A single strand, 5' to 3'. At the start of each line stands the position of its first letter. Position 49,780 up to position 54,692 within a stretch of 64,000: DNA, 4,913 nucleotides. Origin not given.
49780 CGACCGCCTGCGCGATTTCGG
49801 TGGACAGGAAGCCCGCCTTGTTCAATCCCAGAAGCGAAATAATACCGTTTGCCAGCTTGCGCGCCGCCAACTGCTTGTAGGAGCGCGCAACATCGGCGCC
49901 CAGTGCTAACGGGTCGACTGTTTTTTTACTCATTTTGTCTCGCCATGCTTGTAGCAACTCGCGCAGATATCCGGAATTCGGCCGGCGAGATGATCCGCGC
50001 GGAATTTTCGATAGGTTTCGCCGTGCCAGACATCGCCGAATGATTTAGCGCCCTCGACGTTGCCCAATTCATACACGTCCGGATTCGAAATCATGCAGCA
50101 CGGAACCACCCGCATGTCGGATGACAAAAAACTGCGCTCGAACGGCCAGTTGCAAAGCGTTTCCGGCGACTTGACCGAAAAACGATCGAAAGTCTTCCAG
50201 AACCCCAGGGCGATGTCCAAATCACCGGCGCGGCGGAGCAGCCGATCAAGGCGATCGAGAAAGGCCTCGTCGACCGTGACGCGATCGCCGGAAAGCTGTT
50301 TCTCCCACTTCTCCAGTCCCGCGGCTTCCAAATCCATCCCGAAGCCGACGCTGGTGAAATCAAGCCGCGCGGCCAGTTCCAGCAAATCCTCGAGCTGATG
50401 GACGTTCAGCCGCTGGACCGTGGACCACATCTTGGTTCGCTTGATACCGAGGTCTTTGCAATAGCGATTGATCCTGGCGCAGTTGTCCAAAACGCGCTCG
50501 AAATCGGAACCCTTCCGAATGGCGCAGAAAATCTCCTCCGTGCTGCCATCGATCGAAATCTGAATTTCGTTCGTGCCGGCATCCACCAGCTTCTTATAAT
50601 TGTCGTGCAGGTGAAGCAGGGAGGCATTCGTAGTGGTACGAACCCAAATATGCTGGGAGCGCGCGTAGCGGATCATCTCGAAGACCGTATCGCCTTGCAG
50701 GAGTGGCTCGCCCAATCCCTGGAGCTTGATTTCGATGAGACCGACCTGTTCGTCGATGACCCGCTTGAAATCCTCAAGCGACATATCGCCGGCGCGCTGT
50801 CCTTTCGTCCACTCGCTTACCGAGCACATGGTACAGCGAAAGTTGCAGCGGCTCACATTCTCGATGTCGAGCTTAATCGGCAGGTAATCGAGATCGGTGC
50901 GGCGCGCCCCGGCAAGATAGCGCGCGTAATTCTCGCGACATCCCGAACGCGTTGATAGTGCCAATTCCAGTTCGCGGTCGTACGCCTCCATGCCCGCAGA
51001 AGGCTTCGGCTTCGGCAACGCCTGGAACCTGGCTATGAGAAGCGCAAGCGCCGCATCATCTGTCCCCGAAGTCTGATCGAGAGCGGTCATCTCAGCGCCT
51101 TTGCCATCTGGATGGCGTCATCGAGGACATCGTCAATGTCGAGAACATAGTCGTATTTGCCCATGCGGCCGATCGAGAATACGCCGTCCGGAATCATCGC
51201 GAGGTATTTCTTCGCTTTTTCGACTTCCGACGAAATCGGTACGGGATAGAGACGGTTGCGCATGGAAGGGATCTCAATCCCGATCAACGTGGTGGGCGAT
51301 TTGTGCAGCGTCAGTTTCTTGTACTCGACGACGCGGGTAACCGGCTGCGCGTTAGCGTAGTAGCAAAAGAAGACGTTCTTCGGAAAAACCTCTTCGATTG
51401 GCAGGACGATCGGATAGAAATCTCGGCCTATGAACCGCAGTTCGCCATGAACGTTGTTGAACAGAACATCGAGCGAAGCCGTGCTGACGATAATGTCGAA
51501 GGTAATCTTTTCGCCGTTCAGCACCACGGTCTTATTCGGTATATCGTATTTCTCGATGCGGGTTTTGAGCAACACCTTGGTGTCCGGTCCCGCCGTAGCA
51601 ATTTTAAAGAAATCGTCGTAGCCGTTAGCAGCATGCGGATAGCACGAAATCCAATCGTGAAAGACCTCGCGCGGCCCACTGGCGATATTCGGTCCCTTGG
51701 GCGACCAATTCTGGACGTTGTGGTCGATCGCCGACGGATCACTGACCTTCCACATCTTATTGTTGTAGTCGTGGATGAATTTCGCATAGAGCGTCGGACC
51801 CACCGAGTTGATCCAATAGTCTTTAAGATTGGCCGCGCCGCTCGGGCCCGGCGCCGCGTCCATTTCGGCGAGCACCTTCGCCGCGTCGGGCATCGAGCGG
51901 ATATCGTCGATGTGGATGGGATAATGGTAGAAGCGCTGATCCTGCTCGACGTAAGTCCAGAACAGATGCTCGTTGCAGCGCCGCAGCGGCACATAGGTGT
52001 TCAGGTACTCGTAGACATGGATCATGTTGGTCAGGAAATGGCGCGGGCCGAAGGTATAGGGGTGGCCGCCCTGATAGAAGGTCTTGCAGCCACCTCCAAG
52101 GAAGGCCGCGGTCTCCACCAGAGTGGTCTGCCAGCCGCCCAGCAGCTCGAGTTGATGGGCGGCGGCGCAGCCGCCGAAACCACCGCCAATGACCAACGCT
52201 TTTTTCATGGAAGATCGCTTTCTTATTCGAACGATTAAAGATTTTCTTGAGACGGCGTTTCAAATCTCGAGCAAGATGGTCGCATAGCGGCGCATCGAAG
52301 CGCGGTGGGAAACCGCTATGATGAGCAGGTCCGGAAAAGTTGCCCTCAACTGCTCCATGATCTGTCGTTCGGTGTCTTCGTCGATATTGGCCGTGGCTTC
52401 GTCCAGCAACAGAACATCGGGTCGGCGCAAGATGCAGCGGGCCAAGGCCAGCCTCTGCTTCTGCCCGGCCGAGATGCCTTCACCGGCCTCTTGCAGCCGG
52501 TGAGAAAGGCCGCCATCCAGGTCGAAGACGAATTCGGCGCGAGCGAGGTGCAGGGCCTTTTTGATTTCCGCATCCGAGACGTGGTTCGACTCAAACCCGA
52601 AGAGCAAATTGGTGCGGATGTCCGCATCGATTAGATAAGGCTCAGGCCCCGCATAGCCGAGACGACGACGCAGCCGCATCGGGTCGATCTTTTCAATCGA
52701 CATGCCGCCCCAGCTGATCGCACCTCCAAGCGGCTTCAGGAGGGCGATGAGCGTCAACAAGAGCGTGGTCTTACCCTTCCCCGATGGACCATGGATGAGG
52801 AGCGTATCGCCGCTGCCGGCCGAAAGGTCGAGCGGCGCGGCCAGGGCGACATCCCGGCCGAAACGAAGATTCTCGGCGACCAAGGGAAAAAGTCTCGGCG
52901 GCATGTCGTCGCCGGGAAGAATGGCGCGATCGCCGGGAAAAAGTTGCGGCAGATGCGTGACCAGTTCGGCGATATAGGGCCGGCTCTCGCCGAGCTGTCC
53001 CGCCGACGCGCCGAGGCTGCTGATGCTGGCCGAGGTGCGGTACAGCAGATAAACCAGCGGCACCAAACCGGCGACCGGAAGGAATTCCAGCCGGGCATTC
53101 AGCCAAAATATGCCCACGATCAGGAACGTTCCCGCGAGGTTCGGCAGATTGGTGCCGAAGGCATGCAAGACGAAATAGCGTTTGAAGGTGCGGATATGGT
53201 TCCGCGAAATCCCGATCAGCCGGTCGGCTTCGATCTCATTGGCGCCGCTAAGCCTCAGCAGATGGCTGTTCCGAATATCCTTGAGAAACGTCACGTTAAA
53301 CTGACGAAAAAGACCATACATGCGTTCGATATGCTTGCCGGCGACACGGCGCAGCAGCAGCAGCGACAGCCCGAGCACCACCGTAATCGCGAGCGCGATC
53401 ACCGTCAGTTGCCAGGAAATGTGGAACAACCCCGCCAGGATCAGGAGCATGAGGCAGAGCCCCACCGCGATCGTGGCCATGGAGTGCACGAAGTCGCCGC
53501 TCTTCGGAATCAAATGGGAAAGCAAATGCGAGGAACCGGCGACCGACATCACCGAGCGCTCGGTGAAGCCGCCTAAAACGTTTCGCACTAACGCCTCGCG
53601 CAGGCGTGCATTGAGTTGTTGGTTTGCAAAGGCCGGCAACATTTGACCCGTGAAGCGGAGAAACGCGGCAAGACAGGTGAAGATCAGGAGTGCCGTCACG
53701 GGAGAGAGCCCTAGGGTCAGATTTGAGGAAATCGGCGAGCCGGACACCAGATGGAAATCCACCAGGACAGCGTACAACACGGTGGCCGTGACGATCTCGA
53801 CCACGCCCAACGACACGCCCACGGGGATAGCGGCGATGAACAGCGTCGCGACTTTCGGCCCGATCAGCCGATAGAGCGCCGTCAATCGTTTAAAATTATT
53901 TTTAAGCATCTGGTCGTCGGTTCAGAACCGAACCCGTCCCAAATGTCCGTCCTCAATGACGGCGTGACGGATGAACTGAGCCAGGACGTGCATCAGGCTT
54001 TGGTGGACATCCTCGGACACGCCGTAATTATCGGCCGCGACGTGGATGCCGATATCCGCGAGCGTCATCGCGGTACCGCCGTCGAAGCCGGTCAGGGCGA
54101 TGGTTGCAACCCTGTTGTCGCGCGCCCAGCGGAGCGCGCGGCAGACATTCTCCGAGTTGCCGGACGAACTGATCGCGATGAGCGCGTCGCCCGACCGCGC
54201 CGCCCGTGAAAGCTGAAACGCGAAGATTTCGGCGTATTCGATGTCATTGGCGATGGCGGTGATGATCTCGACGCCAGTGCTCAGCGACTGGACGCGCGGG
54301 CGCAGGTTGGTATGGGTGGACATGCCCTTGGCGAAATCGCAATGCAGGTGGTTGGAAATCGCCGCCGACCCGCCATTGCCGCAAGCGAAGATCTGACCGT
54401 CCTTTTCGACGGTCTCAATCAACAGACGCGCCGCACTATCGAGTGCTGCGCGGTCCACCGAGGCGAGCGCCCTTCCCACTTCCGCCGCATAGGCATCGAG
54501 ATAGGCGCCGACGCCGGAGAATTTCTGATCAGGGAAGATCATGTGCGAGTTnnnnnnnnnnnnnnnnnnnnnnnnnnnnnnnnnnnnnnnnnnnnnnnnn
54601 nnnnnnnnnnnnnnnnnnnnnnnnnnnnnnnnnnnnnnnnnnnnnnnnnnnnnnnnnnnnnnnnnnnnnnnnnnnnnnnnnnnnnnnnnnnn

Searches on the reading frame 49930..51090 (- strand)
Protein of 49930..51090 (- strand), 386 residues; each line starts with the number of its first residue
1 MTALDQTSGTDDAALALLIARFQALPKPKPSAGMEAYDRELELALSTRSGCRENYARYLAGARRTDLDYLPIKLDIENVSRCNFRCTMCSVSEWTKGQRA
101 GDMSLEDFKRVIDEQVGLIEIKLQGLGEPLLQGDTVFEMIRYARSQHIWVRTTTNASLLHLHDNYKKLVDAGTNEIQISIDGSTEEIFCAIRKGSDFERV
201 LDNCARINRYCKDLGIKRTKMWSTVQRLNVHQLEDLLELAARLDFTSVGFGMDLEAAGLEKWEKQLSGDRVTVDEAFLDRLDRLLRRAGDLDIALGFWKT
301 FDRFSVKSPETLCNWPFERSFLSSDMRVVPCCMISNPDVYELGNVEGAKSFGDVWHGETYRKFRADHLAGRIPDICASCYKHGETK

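Call 42: search_protein_families(library=pfam, proteins=[window:49930-51090:-], max_evalue=0.00001)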
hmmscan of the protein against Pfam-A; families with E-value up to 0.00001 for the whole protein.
window:49930-51090:- (386 aa): 2 families
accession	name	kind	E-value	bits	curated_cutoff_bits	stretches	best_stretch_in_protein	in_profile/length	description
PF04055.27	Radical_SAM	-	4.5e-19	69.7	29.5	1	80-239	5-165/166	Radical SAM superfamily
PF13186.11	SPASM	-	1.7e-10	41.5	21.5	1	313-380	1-67/67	Iron-sulfur cluster-binding domain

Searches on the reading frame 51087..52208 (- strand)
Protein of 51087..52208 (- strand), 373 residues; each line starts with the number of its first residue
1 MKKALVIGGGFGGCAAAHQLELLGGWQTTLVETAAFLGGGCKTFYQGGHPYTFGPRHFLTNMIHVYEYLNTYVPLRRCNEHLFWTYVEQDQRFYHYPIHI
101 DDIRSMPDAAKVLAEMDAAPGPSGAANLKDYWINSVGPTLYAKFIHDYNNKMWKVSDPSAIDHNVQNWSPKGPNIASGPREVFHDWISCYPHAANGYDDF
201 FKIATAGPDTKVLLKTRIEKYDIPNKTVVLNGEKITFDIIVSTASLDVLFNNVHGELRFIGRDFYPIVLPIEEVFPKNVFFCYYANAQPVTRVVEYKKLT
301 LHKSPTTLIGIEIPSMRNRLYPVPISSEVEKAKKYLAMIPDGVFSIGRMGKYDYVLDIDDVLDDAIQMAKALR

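Call 42: search_protein_families(library=pfam, proteins=[window:51087-52208:-], max_evalue=0.00001)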
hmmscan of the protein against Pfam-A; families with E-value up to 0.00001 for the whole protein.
window:51087-52208:- (373 aa): 3 families
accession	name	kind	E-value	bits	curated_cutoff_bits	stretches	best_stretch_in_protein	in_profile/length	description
PF03275.19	GLF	-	2.4e-26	93.1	26.3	1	143-354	1-203/203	UDP-galactopyranose mutase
PF13450.12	NAD_binding_8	-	1.3e-09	38.6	21.9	1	6-70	1-66/68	NAD(P)-binding Rossmann-like domain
PF01593.30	Amino_oxidase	-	8.2e-07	29.1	19.8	0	13-114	3-101/443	Flavin containing amine oxidoreductase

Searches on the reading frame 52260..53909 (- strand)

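Call 42: search_protein_families(library=pfam, proteins=[window:52260-53909:-], max_evalue=0.00001)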
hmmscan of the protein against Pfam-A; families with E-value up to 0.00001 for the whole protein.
window:52260-53909:- (549 aa): 1 family
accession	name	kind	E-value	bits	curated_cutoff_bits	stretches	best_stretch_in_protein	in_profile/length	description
PF00005.33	ABC_tran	-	2.9e-22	80.2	25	1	360-507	4-137/137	ABC transporter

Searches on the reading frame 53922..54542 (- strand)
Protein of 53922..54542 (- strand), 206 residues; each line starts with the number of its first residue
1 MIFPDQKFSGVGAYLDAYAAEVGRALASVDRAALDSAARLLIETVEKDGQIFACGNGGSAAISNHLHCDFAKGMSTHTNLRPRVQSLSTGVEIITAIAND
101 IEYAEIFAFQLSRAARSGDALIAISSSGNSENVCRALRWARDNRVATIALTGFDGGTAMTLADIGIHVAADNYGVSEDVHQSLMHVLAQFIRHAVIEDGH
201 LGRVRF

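Call 42: search_protein_families(library=pfam, proteins=[window:53922-54542:-], max_evalue=0.00001)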
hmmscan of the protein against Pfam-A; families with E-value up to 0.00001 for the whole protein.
window:53922-54542:- (206 aa): 2 families
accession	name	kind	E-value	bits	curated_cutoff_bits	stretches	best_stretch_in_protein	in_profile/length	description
PF13580.11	SIS_2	-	1.7e-22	80.4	27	1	18-152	2-138/138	SIS domain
PF01380.27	SIS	-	2.5e-09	37.5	25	1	93-172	29-108/131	SIS domain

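Call 43: search_protein_families(library=ncbifam, proteins=[window:53922-54542:-], max_evalue=0.00001)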
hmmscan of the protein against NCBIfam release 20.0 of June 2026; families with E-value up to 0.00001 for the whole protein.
window:53922-54542:- (206 aa): 9 families
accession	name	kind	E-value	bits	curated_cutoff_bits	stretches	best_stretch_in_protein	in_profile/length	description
NF010546.0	PRK13936.1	equivalog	9.2e-33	113.7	276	1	32-198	27-195/197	phosphoheptose isomerase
TIGR00441.1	gmhA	equivalog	1e-31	110.1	209.45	1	39-191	2-153/154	D-sedoheptulose 7-phosphate isomerase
NF001628.0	PRK00414.1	equivalog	9.2e-26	90.6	265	1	32-193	28-188/192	D-sedoheptulose 7-phosphate isomerase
NF010547.0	PRK13938.1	equivalog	8.5e-25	87.6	320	1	40-196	37-192/196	D-sedoheptulose 7-phosphate isomerase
NF008138.0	PRK10886.1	equivalog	1.1e-20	74.2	352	1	31-187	24-182/196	DnaA initiator-associating protein DiaA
NF002805.0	PRK02947.1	subfamily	5.6e-10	38.8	135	1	15-153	4-143/247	sugar isomerase domain-containing protein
NF008458.0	PRK11337.1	equivalog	2.2e-06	26.8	378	0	116-171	187-242/293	MurR/RpiR family transcriptional regulator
TIGR03127.2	RuMP_HxlB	equivalog_domain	3.1e-06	27.2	160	0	113-174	68-129/178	6-phospho-3-hexuloisomerase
NF003915.0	PRK05441.1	subfamily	8.1e-06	25.1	168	0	31-169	45-183/300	N-acetylmuramic acid 6-phosphate etherase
